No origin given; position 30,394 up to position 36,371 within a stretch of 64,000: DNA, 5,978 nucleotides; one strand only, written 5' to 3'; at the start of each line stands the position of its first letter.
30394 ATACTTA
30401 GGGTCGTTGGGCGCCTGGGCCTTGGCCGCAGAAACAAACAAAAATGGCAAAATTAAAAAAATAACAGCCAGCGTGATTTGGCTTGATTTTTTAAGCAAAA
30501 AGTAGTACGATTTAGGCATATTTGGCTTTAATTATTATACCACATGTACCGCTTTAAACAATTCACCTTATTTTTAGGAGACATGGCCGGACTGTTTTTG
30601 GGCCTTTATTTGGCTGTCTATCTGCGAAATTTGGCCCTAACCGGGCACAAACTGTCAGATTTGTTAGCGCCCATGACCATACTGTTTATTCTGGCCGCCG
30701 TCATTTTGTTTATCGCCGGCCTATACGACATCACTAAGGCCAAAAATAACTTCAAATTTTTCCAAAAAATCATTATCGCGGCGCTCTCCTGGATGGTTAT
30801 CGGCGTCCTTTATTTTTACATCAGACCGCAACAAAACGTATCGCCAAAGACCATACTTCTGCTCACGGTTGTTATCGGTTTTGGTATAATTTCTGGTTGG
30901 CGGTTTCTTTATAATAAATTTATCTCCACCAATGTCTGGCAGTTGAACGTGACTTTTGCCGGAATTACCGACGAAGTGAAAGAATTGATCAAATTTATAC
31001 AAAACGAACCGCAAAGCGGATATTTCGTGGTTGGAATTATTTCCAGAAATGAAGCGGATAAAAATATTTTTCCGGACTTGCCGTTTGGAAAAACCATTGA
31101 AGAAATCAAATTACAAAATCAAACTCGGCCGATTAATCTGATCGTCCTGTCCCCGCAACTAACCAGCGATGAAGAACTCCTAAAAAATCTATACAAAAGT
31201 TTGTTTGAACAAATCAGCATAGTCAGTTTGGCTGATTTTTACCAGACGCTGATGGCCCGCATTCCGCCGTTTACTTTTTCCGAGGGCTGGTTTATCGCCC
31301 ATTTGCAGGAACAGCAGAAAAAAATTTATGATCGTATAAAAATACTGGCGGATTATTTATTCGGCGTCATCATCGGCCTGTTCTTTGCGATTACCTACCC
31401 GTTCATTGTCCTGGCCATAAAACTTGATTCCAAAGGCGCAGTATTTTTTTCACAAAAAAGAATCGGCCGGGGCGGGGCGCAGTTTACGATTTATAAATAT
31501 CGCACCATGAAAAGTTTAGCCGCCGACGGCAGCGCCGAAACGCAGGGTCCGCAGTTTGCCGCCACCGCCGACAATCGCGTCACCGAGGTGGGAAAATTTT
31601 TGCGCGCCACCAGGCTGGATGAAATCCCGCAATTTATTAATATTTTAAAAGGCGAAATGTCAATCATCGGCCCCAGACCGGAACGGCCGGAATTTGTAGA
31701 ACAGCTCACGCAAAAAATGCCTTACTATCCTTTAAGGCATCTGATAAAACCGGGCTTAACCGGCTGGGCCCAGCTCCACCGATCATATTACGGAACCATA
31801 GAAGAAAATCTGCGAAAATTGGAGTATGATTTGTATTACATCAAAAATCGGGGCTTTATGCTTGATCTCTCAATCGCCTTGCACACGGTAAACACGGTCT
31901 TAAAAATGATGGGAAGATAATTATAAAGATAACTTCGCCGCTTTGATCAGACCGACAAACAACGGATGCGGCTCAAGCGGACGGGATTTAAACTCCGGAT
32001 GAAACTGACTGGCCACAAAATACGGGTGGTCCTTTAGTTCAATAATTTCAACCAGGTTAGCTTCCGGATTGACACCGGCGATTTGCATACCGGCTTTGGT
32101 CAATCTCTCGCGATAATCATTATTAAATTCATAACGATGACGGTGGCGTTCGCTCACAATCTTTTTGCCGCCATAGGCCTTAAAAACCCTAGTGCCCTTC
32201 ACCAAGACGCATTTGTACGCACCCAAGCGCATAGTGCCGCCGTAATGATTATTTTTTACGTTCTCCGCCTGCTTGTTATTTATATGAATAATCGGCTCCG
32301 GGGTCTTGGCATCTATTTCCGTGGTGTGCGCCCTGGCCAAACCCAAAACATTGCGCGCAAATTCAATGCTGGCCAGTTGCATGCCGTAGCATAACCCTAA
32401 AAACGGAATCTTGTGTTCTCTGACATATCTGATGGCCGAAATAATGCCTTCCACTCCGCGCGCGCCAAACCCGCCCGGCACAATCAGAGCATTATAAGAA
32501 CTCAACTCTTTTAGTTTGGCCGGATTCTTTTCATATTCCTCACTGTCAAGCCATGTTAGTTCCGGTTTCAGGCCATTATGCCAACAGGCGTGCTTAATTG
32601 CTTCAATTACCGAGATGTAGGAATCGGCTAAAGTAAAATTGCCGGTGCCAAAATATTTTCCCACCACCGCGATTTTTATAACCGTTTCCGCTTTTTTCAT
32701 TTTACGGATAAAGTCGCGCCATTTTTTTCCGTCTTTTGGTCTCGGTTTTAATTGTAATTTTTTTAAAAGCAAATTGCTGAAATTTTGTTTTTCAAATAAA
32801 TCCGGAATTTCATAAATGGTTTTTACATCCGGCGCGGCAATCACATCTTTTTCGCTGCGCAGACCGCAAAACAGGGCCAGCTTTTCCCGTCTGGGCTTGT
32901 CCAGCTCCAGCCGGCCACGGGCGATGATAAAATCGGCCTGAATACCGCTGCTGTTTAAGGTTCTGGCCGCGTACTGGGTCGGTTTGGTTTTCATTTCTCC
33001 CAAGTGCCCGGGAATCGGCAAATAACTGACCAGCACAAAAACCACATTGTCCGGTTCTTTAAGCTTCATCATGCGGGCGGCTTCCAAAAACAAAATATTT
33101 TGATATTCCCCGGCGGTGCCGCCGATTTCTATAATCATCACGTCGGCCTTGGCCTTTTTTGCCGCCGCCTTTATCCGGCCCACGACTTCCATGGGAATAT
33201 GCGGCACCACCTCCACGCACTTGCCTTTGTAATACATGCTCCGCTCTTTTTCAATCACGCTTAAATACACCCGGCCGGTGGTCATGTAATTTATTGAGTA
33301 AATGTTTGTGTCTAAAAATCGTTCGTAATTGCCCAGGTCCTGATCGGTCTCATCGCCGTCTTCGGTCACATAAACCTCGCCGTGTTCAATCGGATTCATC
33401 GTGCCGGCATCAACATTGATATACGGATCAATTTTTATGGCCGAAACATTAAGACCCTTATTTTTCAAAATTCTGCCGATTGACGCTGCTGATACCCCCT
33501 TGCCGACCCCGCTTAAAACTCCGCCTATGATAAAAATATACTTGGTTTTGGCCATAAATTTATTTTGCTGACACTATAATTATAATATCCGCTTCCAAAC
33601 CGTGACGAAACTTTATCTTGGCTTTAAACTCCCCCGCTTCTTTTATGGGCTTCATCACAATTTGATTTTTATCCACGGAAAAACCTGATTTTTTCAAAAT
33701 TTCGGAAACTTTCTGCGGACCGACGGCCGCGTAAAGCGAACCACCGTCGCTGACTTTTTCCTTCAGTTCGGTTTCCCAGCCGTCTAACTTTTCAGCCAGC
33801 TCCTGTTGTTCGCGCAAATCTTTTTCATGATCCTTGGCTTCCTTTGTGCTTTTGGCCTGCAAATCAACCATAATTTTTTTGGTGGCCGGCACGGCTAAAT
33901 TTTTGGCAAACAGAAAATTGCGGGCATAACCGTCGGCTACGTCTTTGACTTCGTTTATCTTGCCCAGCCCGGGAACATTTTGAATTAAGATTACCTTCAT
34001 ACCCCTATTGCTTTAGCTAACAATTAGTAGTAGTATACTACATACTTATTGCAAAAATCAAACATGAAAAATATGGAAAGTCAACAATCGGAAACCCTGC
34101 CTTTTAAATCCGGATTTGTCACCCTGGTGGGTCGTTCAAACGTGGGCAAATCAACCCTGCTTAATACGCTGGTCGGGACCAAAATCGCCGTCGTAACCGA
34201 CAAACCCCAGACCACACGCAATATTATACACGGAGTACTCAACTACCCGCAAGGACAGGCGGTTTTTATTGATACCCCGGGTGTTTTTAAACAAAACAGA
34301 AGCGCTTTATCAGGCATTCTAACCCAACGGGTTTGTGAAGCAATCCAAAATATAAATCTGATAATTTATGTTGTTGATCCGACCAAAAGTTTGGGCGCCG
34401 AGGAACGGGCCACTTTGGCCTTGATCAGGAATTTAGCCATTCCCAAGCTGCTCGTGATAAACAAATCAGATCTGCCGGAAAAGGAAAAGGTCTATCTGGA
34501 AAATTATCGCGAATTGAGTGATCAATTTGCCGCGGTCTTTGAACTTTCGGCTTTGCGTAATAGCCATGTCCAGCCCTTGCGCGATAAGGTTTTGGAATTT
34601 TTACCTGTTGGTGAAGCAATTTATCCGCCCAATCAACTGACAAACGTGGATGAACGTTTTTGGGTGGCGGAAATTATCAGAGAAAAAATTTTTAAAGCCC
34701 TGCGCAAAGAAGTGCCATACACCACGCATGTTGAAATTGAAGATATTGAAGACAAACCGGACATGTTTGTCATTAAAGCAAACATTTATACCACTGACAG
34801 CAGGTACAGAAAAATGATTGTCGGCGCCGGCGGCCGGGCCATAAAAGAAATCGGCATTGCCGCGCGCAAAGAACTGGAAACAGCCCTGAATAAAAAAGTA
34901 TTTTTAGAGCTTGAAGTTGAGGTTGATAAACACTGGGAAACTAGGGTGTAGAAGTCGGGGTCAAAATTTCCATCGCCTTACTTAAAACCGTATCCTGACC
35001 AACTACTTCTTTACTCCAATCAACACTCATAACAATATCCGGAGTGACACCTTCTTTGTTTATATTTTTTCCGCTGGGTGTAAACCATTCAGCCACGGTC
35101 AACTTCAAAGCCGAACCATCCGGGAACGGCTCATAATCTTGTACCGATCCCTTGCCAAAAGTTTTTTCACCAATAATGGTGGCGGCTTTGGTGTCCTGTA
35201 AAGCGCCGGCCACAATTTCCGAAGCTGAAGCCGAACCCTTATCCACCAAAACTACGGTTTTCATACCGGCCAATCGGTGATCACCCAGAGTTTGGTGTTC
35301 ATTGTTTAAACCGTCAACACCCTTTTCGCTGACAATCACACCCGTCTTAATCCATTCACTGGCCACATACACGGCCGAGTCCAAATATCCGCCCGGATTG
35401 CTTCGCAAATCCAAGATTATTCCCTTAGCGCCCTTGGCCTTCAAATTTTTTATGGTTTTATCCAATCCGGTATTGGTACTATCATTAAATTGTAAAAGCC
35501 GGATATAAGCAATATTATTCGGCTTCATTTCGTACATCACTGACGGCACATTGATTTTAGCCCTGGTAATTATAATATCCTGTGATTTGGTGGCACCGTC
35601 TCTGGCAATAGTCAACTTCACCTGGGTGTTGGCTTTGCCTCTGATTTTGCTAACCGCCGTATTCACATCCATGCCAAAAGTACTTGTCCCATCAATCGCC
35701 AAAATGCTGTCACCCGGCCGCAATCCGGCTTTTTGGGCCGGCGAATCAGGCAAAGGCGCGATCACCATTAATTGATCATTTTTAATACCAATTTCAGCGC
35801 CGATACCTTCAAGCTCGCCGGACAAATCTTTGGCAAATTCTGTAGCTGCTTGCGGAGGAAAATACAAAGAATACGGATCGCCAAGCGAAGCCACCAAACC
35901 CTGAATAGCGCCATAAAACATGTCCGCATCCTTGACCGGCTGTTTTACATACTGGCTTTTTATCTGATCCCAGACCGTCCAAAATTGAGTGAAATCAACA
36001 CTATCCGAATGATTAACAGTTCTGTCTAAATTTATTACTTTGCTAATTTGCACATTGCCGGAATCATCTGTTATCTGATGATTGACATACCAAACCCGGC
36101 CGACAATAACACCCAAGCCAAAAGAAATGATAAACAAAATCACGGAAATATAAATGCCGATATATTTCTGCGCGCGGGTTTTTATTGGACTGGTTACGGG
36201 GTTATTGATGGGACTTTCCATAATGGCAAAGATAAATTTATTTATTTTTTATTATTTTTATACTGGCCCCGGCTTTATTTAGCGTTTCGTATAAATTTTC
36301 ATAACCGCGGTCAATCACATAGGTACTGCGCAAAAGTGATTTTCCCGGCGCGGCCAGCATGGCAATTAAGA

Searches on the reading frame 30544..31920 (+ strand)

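Call 38: search_protein_families(library=pfam, proteins=[window:30544-31920:+], max_evalue=0.00001)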
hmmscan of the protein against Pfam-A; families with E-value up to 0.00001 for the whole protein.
window:30544-31920:+ (458 aa): 1 family
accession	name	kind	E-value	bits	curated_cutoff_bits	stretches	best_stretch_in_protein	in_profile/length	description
PF02397.22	Bac_transf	-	1.6e-58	197.6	27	1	266-454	1-179/179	Bacterial sugar transferase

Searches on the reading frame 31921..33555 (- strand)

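Call 38: search_protein_families(library=pfam, proteins=[window:31921-33555:-], max_evalue=0.00001)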
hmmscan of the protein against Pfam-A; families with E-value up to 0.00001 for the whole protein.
window:31921-33555:- (544 aa): 3 families
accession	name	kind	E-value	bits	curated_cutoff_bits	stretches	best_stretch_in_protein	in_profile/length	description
PF06418.20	CTP_synth_N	-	1.9e-100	336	26.1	1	5-269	1-265/265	CTP synthase N-terminus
PF00117.34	GATase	-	5.8e-39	134.2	22.8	1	309-538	2-189/190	Glutamine amidotransferase class-I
PF01656.29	CbiA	-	7.4e-06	26.4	25.4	0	14-243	7-54/125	CobQ/CobB/MinD/ParA nucleotide binding domain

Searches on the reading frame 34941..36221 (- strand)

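Call 38: search_protein_families(library=pfam, proteins=[window:34941-36221:-], max_evalue=0.00001)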
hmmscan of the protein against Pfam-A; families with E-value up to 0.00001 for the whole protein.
window:34941-36221:- (426 aa): 5 families
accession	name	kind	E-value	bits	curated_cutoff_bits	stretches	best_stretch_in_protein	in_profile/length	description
PF03572.23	Peptidase_S41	-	9e-55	185.2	24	1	236-397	1-164/165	Peptidase family S41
PF17820.7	PDZ_6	-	1.7e-13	50.5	27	1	155-207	4-54/54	PDZ domain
PF00595.29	PDZ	-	5.6e-11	43.1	23.2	1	136-205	8-80/81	PDZ domain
PF22694.1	CtpB_N-like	-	4.7e-10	40.2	27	1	44-121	8-81/85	Activating protease CtpB N-terminal domain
PF13180.12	PDZ_2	-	9.2e-10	39.1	27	1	140-216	3-78/80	PDZ domain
